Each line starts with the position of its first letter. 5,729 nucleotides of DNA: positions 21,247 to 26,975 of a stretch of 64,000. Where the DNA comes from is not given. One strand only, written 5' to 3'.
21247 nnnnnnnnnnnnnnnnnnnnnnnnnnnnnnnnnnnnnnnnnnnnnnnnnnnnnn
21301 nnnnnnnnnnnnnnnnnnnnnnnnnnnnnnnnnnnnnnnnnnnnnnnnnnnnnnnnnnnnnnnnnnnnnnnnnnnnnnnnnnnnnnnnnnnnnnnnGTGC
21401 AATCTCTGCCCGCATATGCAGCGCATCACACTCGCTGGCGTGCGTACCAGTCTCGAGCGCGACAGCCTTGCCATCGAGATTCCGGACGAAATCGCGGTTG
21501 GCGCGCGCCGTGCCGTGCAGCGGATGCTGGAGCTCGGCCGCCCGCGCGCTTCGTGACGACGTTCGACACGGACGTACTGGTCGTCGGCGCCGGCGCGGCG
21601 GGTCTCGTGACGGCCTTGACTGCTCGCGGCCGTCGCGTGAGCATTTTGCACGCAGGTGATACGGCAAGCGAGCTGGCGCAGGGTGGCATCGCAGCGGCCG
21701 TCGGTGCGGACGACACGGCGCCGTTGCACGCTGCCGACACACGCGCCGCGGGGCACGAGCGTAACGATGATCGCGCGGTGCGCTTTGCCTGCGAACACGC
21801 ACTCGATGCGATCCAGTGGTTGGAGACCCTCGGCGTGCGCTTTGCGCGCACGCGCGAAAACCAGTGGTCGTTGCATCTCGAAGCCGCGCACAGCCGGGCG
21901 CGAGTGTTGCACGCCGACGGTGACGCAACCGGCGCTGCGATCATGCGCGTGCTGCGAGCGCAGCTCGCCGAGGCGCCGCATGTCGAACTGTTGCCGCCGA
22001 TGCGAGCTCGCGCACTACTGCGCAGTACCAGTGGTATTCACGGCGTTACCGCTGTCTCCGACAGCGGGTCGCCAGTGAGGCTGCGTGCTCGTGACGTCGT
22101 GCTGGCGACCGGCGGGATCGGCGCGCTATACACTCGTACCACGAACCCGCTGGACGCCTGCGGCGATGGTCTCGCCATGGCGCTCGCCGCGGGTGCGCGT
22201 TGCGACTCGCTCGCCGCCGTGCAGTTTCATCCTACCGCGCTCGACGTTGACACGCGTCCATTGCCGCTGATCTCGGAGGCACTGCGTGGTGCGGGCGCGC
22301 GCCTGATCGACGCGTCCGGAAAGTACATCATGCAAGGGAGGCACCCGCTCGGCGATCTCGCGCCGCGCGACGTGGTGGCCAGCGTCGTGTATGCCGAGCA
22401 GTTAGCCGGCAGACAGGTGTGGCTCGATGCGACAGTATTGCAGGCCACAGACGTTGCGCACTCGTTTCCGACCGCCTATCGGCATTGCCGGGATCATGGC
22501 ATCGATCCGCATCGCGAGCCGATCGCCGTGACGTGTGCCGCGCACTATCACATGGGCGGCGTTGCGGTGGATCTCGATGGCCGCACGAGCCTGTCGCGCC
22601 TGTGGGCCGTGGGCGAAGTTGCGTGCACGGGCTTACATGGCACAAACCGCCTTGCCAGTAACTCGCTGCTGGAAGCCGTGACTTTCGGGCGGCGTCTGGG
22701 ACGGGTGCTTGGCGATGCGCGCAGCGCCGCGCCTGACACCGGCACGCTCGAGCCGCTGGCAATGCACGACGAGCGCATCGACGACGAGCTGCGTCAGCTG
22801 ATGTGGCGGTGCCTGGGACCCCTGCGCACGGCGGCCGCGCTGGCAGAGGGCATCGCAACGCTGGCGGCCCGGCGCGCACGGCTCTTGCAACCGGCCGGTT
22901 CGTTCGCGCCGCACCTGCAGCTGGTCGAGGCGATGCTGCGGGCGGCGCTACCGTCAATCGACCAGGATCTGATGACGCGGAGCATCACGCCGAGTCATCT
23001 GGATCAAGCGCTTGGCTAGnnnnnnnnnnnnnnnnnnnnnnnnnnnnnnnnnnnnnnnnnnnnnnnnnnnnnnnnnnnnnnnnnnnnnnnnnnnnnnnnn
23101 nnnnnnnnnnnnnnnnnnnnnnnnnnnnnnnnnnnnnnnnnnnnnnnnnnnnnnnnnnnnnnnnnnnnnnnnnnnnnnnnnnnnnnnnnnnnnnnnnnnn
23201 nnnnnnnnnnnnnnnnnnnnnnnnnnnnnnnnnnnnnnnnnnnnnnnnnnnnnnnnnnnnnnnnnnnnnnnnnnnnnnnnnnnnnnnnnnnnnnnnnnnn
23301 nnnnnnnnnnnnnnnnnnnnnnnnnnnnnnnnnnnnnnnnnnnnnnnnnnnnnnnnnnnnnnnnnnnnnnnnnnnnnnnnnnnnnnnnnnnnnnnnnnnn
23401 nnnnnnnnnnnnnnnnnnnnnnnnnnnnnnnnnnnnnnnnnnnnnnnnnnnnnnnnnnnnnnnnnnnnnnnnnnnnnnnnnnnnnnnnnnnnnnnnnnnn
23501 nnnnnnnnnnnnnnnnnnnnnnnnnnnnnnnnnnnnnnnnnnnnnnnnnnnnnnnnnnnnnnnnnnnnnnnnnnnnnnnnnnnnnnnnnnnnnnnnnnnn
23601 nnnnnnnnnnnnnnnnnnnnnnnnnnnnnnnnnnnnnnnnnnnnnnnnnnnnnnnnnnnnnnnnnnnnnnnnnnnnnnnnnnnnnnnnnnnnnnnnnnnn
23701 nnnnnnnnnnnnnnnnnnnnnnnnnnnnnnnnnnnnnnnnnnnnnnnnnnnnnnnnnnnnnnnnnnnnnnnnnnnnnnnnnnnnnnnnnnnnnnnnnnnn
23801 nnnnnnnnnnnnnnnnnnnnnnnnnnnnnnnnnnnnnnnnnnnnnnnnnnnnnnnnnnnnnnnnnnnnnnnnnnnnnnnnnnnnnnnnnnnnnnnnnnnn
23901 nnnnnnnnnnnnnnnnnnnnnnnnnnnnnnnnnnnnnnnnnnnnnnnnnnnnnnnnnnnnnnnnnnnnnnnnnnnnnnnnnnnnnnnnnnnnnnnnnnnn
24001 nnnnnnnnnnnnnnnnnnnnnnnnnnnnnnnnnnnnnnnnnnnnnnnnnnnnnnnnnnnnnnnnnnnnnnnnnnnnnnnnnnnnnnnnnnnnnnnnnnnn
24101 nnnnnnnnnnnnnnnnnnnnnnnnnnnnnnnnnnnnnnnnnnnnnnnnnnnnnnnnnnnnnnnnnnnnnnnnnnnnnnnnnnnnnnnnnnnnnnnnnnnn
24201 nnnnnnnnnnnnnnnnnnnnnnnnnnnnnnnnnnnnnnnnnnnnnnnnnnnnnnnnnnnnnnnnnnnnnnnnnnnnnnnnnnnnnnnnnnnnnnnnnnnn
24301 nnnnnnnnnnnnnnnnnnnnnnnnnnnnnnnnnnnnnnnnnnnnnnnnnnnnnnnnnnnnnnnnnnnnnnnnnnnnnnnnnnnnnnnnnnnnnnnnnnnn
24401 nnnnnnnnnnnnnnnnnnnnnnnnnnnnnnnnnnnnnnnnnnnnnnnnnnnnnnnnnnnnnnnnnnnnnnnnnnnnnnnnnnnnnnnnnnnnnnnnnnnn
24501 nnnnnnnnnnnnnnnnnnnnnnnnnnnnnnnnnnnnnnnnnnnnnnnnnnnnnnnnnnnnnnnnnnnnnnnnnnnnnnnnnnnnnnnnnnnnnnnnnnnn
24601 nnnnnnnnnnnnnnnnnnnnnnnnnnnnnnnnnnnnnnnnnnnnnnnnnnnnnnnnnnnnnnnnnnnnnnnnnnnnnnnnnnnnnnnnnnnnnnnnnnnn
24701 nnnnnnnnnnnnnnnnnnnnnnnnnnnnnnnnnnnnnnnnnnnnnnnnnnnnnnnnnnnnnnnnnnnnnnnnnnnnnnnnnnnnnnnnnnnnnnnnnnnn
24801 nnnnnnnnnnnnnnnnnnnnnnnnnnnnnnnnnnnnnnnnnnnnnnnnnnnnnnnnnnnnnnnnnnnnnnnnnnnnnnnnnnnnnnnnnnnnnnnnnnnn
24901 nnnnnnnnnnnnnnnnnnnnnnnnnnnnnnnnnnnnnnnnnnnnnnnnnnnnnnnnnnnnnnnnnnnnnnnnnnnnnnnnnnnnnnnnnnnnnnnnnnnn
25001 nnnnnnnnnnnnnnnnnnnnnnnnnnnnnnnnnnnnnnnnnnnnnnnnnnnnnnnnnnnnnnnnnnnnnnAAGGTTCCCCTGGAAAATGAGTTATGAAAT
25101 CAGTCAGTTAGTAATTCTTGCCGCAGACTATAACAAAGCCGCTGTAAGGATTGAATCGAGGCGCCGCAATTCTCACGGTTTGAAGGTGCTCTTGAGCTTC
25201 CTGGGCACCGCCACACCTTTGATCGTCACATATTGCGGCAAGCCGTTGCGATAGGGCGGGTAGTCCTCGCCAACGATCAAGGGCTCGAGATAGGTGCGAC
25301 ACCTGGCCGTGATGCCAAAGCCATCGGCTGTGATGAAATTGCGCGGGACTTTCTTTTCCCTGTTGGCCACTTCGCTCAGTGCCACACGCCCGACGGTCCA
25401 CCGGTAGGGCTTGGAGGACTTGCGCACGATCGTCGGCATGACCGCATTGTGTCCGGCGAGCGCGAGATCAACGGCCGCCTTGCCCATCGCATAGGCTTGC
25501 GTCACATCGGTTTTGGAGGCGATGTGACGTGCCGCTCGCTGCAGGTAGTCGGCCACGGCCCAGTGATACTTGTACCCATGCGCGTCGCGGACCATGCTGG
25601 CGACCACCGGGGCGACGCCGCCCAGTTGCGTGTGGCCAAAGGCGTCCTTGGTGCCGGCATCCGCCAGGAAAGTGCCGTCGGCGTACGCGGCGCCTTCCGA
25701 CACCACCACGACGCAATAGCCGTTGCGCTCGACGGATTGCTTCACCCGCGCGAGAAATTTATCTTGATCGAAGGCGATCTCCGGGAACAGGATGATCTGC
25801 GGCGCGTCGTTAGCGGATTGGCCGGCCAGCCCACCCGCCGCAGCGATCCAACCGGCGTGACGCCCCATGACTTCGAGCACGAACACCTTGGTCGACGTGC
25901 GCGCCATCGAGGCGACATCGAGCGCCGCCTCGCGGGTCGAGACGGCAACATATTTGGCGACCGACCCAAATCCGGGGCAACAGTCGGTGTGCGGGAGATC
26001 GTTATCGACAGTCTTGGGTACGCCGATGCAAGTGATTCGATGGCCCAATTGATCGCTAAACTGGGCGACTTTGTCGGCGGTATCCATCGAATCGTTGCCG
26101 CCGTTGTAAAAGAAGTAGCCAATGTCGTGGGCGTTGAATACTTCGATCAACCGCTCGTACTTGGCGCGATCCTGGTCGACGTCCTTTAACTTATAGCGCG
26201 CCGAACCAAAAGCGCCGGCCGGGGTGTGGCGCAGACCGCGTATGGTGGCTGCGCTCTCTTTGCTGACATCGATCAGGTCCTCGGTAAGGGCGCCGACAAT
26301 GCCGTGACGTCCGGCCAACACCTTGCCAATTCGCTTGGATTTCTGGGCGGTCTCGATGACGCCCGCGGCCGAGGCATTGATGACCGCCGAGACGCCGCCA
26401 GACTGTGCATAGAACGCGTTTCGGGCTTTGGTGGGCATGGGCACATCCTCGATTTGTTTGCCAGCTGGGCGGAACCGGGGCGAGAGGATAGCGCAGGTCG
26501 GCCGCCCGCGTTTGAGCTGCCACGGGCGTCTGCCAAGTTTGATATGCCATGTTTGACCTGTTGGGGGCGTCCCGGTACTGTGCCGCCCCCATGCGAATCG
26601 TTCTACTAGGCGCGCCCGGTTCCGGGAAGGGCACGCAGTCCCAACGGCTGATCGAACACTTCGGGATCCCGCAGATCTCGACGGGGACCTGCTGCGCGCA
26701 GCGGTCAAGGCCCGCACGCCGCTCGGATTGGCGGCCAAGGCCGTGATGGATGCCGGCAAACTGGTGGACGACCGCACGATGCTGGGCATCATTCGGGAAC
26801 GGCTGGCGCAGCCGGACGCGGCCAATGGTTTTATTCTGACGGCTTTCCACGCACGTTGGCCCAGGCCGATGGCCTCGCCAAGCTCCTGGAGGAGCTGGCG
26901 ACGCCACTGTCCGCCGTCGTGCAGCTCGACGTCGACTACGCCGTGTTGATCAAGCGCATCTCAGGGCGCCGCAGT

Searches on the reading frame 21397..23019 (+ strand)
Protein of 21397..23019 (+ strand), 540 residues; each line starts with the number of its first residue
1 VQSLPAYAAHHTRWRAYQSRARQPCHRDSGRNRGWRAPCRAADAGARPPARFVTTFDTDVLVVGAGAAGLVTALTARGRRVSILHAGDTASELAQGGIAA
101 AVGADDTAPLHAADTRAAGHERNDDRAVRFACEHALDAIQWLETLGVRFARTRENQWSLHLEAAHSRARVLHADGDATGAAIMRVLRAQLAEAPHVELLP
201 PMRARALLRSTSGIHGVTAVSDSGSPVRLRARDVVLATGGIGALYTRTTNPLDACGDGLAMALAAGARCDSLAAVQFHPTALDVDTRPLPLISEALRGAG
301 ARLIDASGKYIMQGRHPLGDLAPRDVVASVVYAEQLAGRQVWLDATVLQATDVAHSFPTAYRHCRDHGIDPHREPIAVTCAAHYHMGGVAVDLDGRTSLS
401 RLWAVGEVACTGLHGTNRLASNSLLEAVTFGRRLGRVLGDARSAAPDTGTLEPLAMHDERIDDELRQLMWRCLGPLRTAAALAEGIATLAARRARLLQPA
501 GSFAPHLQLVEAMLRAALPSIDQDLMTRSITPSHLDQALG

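Call 49: search_protein_families(library=pfam, proteins=[window:21397-23019:+], max_evalue=0.00001)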
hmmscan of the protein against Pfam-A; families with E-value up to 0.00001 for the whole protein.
window:21397-23019:+ (540 aa): 2 families
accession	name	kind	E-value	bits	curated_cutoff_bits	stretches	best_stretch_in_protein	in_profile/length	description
PF00890.30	FAD_binding_2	-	1.3e-76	258.9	20.4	1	59-424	1-414/414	FAD binding domain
PF07992.20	Pyr_redox_2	-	4.6e-06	26.7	26.1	0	59-89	2-32/291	Pyridine nucleotide-disulphide oxidoreductase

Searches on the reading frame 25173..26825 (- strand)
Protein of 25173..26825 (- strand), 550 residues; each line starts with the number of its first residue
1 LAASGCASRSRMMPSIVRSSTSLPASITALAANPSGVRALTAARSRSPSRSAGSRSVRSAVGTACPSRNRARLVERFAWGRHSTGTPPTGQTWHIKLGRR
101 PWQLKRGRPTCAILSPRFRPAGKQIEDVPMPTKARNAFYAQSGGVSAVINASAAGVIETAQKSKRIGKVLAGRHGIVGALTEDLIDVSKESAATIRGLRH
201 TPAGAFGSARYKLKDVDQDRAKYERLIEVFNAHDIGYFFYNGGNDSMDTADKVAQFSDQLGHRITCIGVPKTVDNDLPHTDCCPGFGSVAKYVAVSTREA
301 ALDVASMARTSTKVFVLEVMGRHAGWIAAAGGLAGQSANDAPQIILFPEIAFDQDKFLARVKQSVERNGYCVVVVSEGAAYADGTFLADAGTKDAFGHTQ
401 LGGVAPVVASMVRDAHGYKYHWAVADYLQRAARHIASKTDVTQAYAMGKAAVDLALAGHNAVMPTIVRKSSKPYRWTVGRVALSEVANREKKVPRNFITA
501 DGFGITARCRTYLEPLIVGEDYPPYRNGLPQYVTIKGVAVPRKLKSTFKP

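Call 49: search_protein_families(library=pfam, proteins=[window:25173-26825:-], max_evalue=0.00001)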
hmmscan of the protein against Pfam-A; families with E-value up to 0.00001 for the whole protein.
window:25173-26825:- (550 aa): 1 family
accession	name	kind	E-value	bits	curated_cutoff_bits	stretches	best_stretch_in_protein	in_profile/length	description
PF00365.25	PFK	-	5.6e-51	174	30.9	1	140-454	5-276/277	Phosphofructokinase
